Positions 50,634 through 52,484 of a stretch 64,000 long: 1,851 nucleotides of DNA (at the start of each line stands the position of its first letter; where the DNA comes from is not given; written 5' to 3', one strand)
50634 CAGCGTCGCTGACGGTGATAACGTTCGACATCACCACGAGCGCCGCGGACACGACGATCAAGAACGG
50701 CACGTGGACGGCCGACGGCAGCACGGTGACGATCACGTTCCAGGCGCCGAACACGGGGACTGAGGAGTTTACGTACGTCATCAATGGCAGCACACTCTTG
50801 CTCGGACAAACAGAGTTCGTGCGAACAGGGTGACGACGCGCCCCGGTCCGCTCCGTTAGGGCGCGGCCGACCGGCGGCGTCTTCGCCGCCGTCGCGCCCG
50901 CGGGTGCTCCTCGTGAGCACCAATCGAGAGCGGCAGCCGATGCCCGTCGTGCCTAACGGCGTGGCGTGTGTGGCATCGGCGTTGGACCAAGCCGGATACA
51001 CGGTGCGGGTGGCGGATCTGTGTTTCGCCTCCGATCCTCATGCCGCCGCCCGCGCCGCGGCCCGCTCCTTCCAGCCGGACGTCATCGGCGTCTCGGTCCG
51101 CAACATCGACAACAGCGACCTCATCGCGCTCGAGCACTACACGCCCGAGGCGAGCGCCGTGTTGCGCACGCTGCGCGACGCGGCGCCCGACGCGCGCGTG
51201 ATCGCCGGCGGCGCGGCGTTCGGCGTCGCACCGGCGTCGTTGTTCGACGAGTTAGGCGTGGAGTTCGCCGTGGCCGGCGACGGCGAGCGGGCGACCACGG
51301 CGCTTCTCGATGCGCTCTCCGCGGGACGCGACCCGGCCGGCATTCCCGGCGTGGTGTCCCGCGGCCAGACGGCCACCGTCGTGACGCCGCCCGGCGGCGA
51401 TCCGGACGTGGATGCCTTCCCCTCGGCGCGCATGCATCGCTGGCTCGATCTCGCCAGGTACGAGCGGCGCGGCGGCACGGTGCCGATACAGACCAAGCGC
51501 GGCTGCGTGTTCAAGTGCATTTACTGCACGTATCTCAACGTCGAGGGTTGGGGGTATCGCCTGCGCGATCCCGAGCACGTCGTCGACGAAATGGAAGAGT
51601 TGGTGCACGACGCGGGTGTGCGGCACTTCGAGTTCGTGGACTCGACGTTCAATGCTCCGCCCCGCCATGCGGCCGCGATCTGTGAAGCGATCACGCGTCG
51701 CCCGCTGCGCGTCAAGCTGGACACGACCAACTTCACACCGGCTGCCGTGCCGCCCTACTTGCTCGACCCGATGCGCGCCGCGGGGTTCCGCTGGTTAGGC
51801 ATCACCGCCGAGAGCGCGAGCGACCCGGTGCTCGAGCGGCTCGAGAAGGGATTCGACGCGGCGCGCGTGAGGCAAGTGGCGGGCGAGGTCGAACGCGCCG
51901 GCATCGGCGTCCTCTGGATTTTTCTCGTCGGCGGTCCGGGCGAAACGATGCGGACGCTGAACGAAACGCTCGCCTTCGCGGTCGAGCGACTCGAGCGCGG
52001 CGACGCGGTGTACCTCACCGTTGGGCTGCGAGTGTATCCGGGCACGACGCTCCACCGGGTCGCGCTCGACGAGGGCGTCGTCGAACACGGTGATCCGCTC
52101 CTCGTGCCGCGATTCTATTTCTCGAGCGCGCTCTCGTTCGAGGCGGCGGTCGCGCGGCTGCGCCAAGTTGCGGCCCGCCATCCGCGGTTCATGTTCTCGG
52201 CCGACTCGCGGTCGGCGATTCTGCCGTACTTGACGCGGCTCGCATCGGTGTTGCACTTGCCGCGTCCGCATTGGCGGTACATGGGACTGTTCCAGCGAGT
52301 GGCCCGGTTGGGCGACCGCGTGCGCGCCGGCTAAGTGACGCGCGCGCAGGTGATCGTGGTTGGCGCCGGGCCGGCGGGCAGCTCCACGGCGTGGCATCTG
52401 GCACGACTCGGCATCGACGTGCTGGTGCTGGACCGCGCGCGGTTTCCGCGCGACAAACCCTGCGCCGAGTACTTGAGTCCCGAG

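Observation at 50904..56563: Unassigned six-gene cluster: B12-radical SAM, GGR-family flavoprotein, flavin reductase, SAM methyltransferase, SRPBCC and a stand-alone KAS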

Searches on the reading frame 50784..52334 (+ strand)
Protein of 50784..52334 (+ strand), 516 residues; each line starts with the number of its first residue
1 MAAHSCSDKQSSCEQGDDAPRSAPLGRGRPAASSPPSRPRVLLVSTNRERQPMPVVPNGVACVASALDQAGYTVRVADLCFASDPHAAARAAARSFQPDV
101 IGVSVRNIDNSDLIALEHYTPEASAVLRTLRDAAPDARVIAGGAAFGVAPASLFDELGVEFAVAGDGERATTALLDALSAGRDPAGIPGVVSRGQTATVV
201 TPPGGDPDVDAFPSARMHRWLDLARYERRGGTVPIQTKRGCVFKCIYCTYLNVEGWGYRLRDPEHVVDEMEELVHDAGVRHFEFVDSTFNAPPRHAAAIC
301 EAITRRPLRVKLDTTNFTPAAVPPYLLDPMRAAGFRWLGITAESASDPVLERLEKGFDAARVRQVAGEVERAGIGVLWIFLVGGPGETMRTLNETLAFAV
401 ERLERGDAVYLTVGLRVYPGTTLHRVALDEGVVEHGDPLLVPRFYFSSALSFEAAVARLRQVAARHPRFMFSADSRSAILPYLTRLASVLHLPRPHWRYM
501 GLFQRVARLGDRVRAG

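Call 3: search_protein_families(library=pfam, proteins=[window:50784-52334:+], max_evalue=0.01)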
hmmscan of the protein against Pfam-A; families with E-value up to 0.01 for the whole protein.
window:50784-52334:+ (516 aa): 2 families
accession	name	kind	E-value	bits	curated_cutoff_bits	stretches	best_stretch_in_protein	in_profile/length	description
PF04055.27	Radical_SAM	-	3.2e-20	73.4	29.5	1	237-399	3-166/166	Radical SAM superfamily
PF02310.24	B12-binding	-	2.8e-14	53.4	32.1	1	55-174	12-120/121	B12 binding domain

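Call 4: search_protein_families(library=ncbifam, proteins=[window:50784-52334:+], max_evalue=0.01)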
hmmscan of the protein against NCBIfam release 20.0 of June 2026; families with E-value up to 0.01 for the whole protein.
window:50784-52334:+ (516 aa): 22 families
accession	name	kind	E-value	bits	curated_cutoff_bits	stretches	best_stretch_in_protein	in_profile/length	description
TIGR04072.2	rSAM_ladder_B12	equivalog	2.4e-89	300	360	1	40-485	1-430/443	lipid biosynthesis B12-binding/radical SAM protein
TIGR04385.1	B12_rSAM_cofa1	equivalog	4e-62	210.8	450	1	54-449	17-416/438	B12 lower ligand biosynthesis radical SAM protein BzaD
TIGR04428.1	B12_rSAM_trp_MT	equivalog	2.2e-41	141.9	500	2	41-209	2-168/558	tryptophan 2-C-methyltransferase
TIGR03471.1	HpnJ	equivalog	4.3e-28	98.4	577.6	1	125-436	86-396/472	hopanoid biosynthesis associated radical SAM protein HpnJ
TIGR02026.1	BchE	equivalog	1.8e-25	89.8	481.35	1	56-399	21-362/497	magnesium-protoporphyrin IX monomethyl ester anaerobic oxidative cyclase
TIGR04479.1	bcpD_PhpK_rSAM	subfamily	4.1e-23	81.5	600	1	151-399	163-406/504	PhpK family radical SAM P-methyltransferase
NF040546.1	rSAM_CUAEP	equivalog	9.4e-23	80.6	500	1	57-424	13-365/468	CUAEP/CCAEP-tail radical SAM (seleno)protein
TIGR04014.1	B12_SAM_MJ_0865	equivalog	1.9e-22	79.6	360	1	137-430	69-361/434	methyl-coenzyme M reductase glutamine C-methyltransferase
TIGR03975.1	rSAM_ocin_1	subfamily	3.8e-22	78.5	281.85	1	125-395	146-423/606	RiPP maturation radical SAM C-methyltransferase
TIGR04013.1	B12_SAM_MJ_1487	hypoth_equivalog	3.3e-20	72.3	251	2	107-285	40-203/382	TIGR04013 family B12-binding domain/radical SAM domain-containing protein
NF050148.1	rSAM_ApyD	equivalog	7.6e-19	67.5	750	1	72-411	49-375/645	RiPP biosynthesis radical SAM protein ApyD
TIGR04367.1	HpnR_B12_rSAM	equivalog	4.6e-18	65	650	1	57-311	22-261/490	hopanoid C-3 methylase HpnR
NF045585.1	rSAM_slr0320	equivalog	2.1e-16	59.6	775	1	218-436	220-446/511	photosystem II high light acclimation radical SAM protein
NF038361.1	rSAM_Sden_1168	equivalog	8.4e-13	47.7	575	1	92-435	119-481/560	Sden_1168 family B12-binding radical SAM P-methyltransferase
NF040542.1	rSAM_RCCLKC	equivalog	1.1e-12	47.8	450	1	57-399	13-347/423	arsinothricin biosynthesis radical SAM protein ArsL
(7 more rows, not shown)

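Call 10: find_homologous_proteins(query=window:50904-52334:+, max_evalue=1e-10)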
Query window:50904-52334:+ (476 aa): 2038 proteins with E <= 1e-10 among 8000 candidates; the best 120 are listed.
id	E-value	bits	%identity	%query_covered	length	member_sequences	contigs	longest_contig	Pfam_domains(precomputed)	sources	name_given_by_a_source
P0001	2.3e-295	998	93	99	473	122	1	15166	PF04055.28,PF02310.25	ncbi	ncbi:MAG TPA: radical SAM protein [Gemmatimonadaceae bacterium]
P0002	1.2e-269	913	86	100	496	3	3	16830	PF04055.28,PF02310.25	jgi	jgi:radical SAM superfamily enzyme YgiQ (UPF0313 family)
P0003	1.2e-265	900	84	100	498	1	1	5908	PF04055.28,PF02310.25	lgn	-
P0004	1.5e-261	886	84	100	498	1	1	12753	PF04055.28,PF02310.25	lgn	-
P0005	2.4e-255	866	81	100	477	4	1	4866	PF04055.28,PF02310.25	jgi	jgi:anaerobic magnesium-protoporphyrin IX monomethyl ester cyclase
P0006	8.4e-248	841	80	100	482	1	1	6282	PF04055.28,PF02310.25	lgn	-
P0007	2.6e-245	833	78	99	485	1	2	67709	PF04055.28,PF02310.25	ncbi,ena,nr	ncbi:MAG TPA: radical SAM protein [Gemmatimonadaceae bacterium]|nr:radical SAM protein [Gemmatimonad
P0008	4.4e-244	829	77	99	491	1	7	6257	PF04055.28,PF02310.25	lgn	-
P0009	5.0e-242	822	79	98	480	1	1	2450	PF04055.28,PF02310.25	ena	-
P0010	1.3e-238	811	79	98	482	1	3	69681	PF04055.28,PF02310.25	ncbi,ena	-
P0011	1.5e-238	810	79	98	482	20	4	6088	PF04055.28,PF02310.25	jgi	jgi:radical SAM superfamily enzyme YgiQ (UPF0313 family)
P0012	1.6e-238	810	77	98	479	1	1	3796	PF04055.28,PF02310.25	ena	-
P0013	3.6e-238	809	77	98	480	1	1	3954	PF04055.28,PF02310.25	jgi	jgi:radical SAM superfamily enzyme YgiQ (UPF0313 family)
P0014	5.7e-238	808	77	98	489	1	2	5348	PF04055.28,PF02310.25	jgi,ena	-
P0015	1.0e-237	808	78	98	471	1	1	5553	PF04055.28,PF02310.25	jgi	jgi:radical SAM superfamily enzyme YgiQ (UPF0313 family)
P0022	2.2e-236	803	78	98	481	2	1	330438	PF04055.28,PF02310.25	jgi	-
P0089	4.1e-224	763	72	98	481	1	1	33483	PF04055.28,PF02310.25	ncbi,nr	ncbi:MAG: radical SAM protein [Anaerolineae bacterium]|nr:radical SAM protein [Gemmatimonadaceae bac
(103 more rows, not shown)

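Call 13: find_encoding_contigs(protein=P0022, flank=8000, max_places=2)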
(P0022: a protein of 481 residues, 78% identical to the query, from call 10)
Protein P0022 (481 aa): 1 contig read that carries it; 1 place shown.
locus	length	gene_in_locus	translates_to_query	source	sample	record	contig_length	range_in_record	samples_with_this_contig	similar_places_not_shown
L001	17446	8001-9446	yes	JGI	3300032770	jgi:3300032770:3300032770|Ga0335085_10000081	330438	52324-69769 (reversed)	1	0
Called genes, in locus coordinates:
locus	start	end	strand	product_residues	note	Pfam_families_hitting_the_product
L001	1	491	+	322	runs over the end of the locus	PF02628:COX15-CtaA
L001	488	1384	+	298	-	PF01040:UbiA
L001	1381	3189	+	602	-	PF00664:ABC_membrane, PF00005:ABC_tran, PF02463:SMC_N (faint)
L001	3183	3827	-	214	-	PF13620:CarboxypepD_reg (faint)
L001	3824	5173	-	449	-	PF13520:AA_permease_2, PF00324:AA_permease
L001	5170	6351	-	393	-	PF00557:Peptidase_M24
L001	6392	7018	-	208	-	-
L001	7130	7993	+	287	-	PF01940:DUF92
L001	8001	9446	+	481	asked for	PF02310:B12-binding, PF04055:Radical_SAM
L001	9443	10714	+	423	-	PF00070:Pyr_redox (faint), PF00890:FAD_binding_2 (faint), PF01266:DAO (weak), PF01494:FAD_binding_3, PF07992:Pyr_redox_2 (weak), PF12831:FAD_oxidored (faint), PF13450:NAD_binding_8 (weak), PF04820:Trp_halogenase (weak)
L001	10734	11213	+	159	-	PF01613:Flavin_Reduct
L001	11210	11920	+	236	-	PF13489:Methyltransf_23, PF13847:Methyltransf_31 (weak), PF08241:Methyltransf_11, PF13649:Methyltransf_25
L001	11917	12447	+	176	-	PF03364:Polyketide_cyc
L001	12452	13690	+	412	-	PF00109:ketoacyl-synt, PF02801:Ketoacyl-synt_C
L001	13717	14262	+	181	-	-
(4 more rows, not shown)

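Call 14: find_encoding_contigs(protein=P0089, flank=8000, max_places=2)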
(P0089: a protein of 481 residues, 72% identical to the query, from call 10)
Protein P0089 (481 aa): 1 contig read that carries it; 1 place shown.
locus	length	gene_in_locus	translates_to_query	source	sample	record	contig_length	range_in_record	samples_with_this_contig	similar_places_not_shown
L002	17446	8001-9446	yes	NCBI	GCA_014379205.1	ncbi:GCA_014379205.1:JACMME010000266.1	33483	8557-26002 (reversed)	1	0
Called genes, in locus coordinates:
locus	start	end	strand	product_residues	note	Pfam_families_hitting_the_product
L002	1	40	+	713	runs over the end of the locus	PF00672:HAMP, PF00069:Pkinase, PF07714:PK_Tyr_Ser-Thr, PF01636:APH (faint), PF03109:ABC1 (weak)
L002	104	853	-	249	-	PF14686:fn3_3, PF13620:CarboxypepD_reg (weak)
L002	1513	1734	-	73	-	-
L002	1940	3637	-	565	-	PF00324:AA_permease, PF13520:AA_permease_2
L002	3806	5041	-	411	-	PF00557:Peptidase_M24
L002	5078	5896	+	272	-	PF01925:TauE, PF01169:GDT1 (weak)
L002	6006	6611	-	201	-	-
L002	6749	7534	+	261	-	PF01940:DUF92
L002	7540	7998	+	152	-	-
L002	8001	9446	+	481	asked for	PF02310:B12-binding, PF04055:Radical_SAM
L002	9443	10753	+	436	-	PF00890:FAD_binding_2 (weak), PF01266:DAO, PF01494:FAD_binding_3, PF03486:HI0933_like (faint), PF07992:Pyr_redox_2 (weak), PF12831:FAD_oxidored (weak), PF13450:NAD_binding_8 (weak), PF04820:Trp_halogenase (weak)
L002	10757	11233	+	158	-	PF01613:Flavin_Reduct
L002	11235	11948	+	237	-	PF13847:Methyltransf_31 (weak), PF08241:Methyltransf_11, PF13649:Methyltransf_25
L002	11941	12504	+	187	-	PF03364:Polyketide_cyc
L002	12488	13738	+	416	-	PF00109:ketoacyl-synt, PF02801:Ketoacyl-synt_C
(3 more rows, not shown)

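Call 16: find_related_loci(query=A1, collection=genome_contigs, flank=8000)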
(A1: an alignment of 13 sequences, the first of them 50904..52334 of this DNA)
Query A1 (476 aa) in genome_contigs; peptide patterns used: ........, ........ (x = any residue, [..] = any of these).
329 stretches matched a pattern; 277 encode a relative of the query (tblastn E <= 1e-3); the best 80 are kept; 80 distinct loci.
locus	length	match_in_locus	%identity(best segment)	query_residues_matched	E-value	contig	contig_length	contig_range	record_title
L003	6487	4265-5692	93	1-476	0e+0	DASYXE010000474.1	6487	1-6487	MAG TPA_asm: Gemmatimonadaceae bacterium isolate SMAG_U6300 k141_736739, whole genome shotgun sequence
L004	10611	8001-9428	93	1-476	0e+0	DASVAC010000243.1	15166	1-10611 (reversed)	MAG TPA_asm: Gemmatimonadaceae bacterium isolate SMAG_U1941 k141_147416, whole genome shotgun sequence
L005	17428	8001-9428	93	1-476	0e+0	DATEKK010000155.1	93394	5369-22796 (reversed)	MAG TPA_asm: Gemmatimonadaceae bacterium isolate SMAG_U8888 k141_2088881, whole genome shotgun sequence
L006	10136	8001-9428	92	1-476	0e+0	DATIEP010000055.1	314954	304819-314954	MAG TPA_asm: Gemmatimonadaceae bacterium isolate SMAG_U16372 k141_1934638, whole genome shotgun sequence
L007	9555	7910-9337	93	1-476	0e+0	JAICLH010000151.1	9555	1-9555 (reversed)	MAG: Gemmatimonadaceae bacterium isolate GZL_HY_2_bin.132 k141_3217552_length_9555_cov_12.1695, whole genome shotgun seq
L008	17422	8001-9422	86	1-474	0e+0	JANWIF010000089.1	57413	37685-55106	MAG: Gemmatimonadaceae bacterium isolate CRAIB_MAG34 c_000000061824, whole genome shotgun sequence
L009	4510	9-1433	80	1-475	0e+0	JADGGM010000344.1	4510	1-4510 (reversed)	MAG: Gemmatimonadaceae bacterium isolate HOG34 NODE_12478_length_4510_cov_9.551349, whole genome shotgun sequence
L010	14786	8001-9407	78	1-469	0e+0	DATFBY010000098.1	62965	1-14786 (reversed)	MAG TPA_asm: Gemmatimonadaceae bacterium isolate SMAG_U8540 k141_1199284, whole genome shotgun sequence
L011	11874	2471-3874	76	1-468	0e+0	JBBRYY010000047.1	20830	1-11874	MAG: Gemmatimonadales bacterium isolate metawrap_la5_1 metawrap_la5_1_K_521483_L_20830_cov_32.6013, whole genome shotgun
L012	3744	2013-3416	76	1-468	0e+0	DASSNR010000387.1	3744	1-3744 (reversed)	MAG TPA_asm: Gemmatimonadaceae bacterium isolate SMAG_U1230 k141_1730846, whole genome shotgun sequence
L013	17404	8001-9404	74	1-468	0e+0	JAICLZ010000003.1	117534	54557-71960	MAG: Gemmatimonadaceae bacterium isolate LS_ISSM_2_bin.92 k141_3691954_length_117534_cov_29.1912, whole genome shotgun s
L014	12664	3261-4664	75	1-468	0e+0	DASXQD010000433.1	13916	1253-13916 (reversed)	MAG TPA_asm: Gemmatimonadaceae bacterium isolate SMAG_U5425 k141_151213, whole genome shotgun sequence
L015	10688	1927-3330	75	1-468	0e+0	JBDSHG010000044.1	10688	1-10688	MAG: Gemmatimonadaceae bacterium isolate cluster1_bin.270 k127_12632098, whole genome shotgun sequence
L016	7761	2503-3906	75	1-468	0e+0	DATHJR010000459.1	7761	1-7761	MAG TPA_asm: Gemmatimonadaceae bacterium isolate SMAG_U12557 k141_174103, whole genome shotgun sequence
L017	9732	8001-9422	76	1-474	0e+0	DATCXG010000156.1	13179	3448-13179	MAG TPA_asm: Gemmatimonadaceae bacterium isolate SMAG_U7433 k141_150599, whole genome shotgun sequence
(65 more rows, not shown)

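Call 20: search_solved_structures(query=window:50904-52334:+, max_evalue=0.001)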
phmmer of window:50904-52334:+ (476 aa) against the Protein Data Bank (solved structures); distinct sequences matched with E-value up to 0.001: 5.
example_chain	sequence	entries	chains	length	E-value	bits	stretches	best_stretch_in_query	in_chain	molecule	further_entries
6wte_A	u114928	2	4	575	4.4e-33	118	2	2-164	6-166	B12-binding domain-containing protein | Tryptophan-C2-methyltransferase containing B12-binding domain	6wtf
9ccb_A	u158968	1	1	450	2.3e-15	59.5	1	98-383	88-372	Radical SAM core domain-containing protein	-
6fd2_B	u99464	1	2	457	5.2e-11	45.2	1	189-395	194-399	Putative apramycin biosynthetic oxidoreductase 4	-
7kdx_A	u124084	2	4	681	3.4e-07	32.6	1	68-262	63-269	Methyltransferase TokK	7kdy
9n1b_A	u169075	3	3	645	0.00079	21.5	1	87-210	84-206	Radical SAM protein | Radical SAM enzyme CysS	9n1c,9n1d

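Call 32: search_protein_representatives(protein=window:50904-52334:+)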
Query: 476 residues. Proteins with E-value up to 0.001 (for the whole library): 35533; up to 1e-10: 16224; up to 1e-30: 877. The best 150 are listed.
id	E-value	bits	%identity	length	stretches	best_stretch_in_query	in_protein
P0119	9.0e-222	753.3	72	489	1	2-472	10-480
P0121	1.6e-124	432.7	75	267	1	206-472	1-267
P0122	5.4e-121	421.0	46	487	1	1-468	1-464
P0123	4.3e-119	414.8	44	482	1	2-474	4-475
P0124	2.4e-111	389.2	42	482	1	2-460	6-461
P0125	1.9e-109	383.0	43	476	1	2-473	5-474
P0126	3.2e-109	382.2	42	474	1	2-469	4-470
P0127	9.1e-108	377.4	42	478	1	2-466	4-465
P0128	1.5e-105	370.2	41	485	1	2-474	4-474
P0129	1.6e-105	370.0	45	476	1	2-467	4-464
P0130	4.6e-105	368.5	61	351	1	124-421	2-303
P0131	5.7e-105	368.2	41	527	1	2-468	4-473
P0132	7.1e-104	364.6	38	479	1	2-462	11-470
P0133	1.8e-103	363.3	41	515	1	2-466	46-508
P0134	2.4e-103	362.9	43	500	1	2-469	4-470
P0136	1.5e-102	360.3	50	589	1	16-470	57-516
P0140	7.8e-101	354.6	38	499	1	2-468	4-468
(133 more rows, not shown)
